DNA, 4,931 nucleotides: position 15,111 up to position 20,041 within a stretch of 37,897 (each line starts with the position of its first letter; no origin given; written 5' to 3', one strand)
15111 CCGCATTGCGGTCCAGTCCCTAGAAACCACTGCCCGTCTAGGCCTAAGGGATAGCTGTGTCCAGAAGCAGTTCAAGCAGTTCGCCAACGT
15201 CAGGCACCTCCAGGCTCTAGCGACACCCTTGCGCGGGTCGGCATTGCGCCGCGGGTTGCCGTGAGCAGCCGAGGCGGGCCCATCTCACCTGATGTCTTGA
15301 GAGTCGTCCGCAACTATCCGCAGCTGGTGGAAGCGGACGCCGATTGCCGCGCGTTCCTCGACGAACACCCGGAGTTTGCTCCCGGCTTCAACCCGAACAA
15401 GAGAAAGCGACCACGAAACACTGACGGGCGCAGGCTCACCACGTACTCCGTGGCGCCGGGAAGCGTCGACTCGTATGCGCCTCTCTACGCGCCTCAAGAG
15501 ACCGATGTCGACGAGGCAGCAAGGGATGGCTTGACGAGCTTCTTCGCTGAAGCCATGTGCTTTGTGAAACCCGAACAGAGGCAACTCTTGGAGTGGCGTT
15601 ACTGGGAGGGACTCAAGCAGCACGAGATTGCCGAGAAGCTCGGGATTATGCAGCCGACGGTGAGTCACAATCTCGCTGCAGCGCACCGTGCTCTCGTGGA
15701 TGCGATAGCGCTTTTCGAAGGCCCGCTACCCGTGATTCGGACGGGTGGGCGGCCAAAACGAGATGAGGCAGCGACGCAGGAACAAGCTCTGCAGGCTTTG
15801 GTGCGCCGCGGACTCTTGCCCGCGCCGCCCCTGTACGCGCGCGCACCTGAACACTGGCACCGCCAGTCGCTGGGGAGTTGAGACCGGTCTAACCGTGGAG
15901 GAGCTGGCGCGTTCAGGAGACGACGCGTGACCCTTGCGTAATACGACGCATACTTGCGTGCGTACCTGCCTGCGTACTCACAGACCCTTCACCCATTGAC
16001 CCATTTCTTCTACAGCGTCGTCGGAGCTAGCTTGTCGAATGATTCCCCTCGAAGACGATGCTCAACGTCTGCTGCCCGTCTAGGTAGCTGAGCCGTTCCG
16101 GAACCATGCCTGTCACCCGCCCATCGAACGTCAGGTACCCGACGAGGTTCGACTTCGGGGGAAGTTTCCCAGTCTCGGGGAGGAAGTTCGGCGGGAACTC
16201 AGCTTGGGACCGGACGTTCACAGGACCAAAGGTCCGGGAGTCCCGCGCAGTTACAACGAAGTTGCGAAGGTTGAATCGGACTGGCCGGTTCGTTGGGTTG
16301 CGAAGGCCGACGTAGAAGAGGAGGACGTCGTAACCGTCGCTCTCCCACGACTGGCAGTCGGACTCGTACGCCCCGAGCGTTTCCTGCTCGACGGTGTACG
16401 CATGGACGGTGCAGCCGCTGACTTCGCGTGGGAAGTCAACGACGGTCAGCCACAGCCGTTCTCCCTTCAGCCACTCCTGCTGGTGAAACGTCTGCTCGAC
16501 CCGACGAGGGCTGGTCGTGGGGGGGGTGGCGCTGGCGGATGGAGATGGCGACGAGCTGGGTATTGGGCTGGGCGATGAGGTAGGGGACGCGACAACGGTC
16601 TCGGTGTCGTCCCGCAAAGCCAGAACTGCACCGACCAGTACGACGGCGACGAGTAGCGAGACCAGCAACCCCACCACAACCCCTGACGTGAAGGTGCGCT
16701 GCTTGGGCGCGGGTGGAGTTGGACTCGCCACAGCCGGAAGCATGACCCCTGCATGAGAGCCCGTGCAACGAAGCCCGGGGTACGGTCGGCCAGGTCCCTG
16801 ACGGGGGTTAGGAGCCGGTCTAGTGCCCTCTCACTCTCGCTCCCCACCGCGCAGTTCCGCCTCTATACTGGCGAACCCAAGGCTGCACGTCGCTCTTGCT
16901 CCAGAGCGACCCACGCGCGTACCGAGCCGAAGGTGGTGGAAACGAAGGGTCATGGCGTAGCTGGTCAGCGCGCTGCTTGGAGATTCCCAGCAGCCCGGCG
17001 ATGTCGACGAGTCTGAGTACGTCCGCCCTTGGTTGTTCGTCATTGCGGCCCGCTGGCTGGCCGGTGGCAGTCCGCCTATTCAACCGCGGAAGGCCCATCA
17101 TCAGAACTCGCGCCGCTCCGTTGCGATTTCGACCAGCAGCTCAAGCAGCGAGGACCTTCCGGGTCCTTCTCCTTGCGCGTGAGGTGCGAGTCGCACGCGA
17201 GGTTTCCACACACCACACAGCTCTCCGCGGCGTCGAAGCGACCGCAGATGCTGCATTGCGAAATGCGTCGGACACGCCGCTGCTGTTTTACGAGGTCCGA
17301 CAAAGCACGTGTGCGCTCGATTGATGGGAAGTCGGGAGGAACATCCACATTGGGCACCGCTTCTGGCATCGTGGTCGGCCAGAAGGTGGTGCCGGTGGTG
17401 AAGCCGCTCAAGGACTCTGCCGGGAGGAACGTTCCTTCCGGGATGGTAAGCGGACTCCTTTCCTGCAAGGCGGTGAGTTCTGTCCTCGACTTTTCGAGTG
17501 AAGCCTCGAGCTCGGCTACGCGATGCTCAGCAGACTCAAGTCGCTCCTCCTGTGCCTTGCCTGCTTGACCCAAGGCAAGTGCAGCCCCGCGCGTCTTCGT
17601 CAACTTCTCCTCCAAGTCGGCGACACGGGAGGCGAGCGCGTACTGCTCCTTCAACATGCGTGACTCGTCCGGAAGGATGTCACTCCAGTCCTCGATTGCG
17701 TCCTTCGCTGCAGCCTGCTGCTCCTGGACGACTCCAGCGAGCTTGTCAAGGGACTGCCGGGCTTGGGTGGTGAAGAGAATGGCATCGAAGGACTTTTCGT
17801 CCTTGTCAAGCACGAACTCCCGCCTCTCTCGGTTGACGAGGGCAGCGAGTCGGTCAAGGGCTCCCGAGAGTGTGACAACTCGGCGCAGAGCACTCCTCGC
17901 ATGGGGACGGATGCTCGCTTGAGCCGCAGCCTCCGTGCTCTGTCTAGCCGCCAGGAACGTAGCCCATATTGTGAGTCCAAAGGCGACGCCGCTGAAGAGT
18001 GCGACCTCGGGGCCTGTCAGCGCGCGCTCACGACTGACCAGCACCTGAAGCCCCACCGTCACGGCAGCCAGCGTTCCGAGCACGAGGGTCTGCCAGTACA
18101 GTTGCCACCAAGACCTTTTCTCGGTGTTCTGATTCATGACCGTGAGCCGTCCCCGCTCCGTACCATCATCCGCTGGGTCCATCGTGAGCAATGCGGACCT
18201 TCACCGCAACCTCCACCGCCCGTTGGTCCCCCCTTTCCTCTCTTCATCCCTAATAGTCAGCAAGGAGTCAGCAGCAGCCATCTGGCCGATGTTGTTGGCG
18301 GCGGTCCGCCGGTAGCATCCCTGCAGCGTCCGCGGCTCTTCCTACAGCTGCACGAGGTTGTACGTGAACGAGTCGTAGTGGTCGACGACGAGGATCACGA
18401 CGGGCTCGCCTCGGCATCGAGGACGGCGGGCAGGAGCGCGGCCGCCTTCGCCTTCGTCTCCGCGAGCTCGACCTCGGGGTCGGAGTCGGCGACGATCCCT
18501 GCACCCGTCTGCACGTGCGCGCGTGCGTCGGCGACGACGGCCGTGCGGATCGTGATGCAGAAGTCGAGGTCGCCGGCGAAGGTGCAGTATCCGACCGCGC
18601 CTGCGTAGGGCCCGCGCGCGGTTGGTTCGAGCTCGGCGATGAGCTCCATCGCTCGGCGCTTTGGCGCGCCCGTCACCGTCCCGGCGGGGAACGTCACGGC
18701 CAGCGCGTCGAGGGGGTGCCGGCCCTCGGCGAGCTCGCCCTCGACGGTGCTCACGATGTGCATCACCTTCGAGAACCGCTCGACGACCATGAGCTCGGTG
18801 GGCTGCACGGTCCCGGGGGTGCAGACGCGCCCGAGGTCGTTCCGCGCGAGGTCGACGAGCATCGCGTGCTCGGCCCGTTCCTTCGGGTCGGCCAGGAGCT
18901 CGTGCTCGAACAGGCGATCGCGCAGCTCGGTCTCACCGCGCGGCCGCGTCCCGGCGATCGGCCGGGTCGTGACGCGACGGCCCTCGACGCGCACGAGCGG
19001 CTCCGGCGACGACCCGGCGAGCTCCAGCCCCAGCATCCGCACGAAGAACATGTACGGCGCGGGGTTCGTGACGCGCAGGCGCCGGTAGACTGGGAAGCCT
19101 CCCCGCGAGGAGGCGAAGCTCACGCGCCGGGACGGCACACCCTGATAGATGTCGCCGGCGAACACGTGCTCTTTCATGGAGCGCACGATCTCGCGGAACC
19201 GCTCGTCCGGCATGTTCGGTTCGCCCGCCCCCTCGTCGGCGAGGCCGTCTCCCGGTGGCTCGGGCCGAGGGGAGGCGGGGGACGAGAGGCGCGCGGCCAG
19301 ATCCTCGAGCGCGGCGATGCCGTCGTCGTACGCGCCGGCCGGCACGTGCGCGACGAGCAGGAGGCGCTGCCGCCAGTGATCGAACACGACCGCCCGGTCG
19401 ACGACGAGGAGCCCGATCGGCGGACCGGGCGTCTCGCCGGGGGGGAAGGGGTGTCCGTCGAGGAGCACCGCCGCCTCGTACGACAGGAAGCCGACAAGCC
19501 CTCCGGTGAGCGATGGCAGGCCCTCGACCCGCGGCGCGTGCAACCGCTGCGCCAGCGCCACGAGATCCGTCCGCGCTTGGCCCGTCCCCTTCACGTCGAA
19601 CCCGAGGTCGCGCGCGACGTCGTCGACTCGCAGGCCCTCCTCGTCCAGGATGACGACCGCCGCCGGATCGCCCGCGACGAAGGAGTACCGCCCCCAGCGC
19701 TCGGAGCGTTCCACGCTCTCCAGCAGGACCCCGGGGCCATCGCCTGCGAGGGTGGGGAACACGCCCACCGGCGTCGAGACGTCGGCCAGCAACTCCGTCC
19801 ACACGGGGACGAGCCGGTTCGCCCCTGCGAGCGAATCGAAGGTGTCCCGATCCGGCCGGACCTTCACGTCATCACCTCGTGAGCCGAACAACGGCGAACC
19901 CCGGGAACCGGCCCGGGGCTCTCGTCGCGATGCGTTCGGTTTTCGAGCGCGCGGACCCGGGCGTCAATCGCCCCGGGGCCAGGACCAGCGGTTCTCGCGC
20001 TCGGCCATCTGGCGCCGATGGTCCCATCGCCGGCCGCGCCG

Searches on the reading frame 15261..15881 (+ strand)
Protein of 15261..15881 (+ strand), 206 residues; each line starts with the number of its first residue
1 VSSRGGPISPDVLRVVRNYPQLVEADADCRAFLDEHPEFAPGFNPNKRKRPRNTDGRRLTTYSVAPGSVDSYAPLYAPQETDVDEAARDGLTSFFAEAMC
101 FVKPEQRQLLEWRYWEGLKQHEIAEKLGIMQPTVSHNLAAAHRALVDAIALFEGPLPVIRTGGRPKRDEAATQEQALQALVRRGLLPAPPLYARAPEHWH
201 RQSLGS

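Call 67: search_protein_families(library=pfam, proteins=[window:15261-15881:+], max_evalue=0.01)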
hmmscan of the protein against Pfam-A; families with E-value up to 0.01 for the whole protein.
window:15261-15881:+ (206 aa): 4 families
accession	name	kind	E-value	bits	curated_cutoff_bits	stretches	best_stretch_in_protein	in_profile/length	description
PF08281.18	Sigma70_r4_2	-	1.8e-07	31.1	25.7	1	103-141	12-50/54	Sigma-70, region 4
PF04545.22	Sigma70_r4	-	8.5e-07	28.8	24.1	1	104-139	7-42/50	Sigma-70, region 4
PF07638.17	Sigma70_ECF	-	1.8e-05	25.1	21.1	1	100-142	134-176/185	ECF sigma factor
PF02001.22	DUF134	-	0.0034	18.4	27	1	114-164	47-94/98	Protein of unknown function DUF134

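Call 70: search_protein_families(library=padloc, proteins=[window:15261-15881:+], max_evalue=0.01)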
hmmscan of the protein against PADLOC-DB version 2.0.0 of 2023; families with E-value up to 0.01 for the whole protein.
window:15261-15881:+ (206 aa): 0 families

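Call 71: search_protein_families(library=phrogs, proteins=[window:15261-15881:+], max_evalue=0.001)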
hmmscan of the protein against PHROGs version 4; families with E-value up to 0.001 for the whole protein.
window:15261-15881:+ (206 aa): 6 families
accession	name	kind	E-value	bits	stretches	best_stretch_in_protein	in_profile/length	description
phrog_11138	-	unknown function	1.1e-05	26.8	1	78-145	68-135/142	-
phrog_36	-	transcription regulation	2.7e-05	24.9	1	99-149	137-183/220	transcriptional regulator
phrog_351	-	transcription regulation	0.00014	21.6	1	88-145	662-722/928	RNA polymerase sigma factor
phrog_1740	-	transcription regulation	0.00016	21.3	1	84-143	151-210/567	RNA polymerase sigma factor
phrog_3512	-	transcription regulation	0.0003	22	1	105-148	69-112/130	sigma factor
phrog_7241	-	transcription regulation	0.00049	21.1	1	107-136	64-93/122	transcriptional regulator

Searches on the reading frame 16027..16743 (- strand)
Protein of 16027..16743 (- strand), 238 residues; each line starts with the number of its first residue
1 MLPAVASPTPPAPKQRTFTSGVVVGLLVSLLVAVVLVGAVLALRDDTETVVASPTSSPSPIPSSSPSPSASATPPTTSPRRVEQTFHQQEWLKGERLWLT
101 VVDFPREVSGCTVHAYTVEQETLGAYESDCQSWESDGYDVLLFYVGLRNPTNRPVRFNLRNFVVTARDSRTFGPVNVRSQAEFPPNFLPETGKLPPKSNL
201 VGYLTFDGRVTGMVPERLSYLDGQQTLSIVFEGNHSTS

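Call 67: search_protein_families(library=pfam, proteins=[window:16027-16743:-], max_evalue=0.01)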
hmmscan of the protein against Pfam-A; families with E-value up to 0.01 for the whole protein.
window:16027-16743:- (238 aa): 0 families

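Call 70: search_protein_families(library=padloc, proteins=[window:16027-16743:-], max_evalue=0.01)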
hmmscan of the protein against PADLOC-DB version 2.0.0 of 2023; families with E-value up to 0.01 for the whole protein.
window:16027-16743:- (238 aa): 1 family
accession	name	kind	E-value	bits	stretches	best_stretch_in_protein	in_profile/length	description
PDLC04039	PD-T4-6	-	0.005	13.9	1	7-80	369-438/458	-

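Call 71: search_protein_families(library=phrogs, proteins=[window:16027-16743:-], max_evalue=0.001)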
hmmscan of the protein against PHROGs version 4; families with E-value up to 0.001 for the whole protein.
window:16027-16743:- (238 aa): 0 families

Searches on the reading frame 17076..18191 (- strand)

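Call 67: search_protein_families(library=pfam, proteins=[window:17076-18191:-], max_evalue=0.01)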
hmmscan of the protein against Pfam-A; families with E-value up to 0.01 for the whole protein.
window:17076-18191:- (371 aa): 0 families

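Call 70: search_protein_families(library=padloc, proteins=[window:17076-18191:-], max_evalue=0.01)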
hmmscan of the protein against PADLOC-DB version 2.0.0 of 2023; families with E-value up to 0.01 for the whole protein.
window:17076-18191:- (371 aa): 1 family
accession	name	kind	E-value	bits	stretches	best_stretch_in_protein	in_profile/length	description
PDLC03859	LmuB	-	0.0043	14.3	0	148-330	198-339/611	-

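Call 71: search_protein_families(library=phrogs, proteins=[window:17076-18191:-], max_evalue=0.001)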
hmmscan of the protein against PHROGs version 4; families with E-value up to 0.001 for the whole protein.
window:17076-18191:- (371 aa): 0 families

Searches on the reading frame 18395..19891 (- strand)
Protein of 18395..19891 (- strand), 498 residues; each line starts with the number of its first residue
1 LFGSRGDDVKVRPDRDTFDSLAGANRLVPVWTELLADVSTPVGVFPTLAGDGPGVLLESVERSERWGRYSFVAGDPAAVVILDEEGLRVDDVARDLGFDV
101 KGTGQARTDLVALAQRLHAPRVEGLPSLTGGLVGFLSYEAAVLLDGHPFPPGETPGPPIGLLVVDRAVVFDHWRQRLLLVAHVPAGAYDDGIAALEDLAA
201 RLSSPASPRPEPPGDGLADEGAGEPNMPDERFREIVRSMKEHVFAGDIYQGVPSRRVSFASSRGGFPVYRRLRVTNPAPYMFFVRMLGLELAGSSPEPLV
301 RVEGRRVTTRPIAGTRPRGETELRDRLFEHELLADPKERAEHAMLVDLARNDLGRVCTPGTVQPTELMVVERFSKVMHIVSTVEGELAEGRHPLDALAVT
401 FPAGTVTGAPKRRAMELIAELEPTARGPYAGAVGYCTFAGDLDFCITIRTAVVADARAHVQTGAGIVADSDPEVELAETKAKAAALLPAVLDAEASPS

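Call 67: search_protein_families(library=pfam, proteins=[window:18395-19891:-], max_evalue=0.01)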
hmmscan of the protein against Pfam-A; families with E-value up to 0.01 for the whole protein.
window:18395-19891:- (498 aa): 2 families
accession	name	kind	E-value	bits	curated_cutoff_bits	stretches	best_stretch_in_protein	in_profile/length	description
PF00425.24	Chorismate_bind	-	4e-89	299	27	1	230-482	3-257/257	chorismate binding enzyme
PF04715.19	Anth_synt_I_N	-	8.7e-17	62.1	23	1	37-179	1-140/140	Anthranilate synthase component I, N terminal region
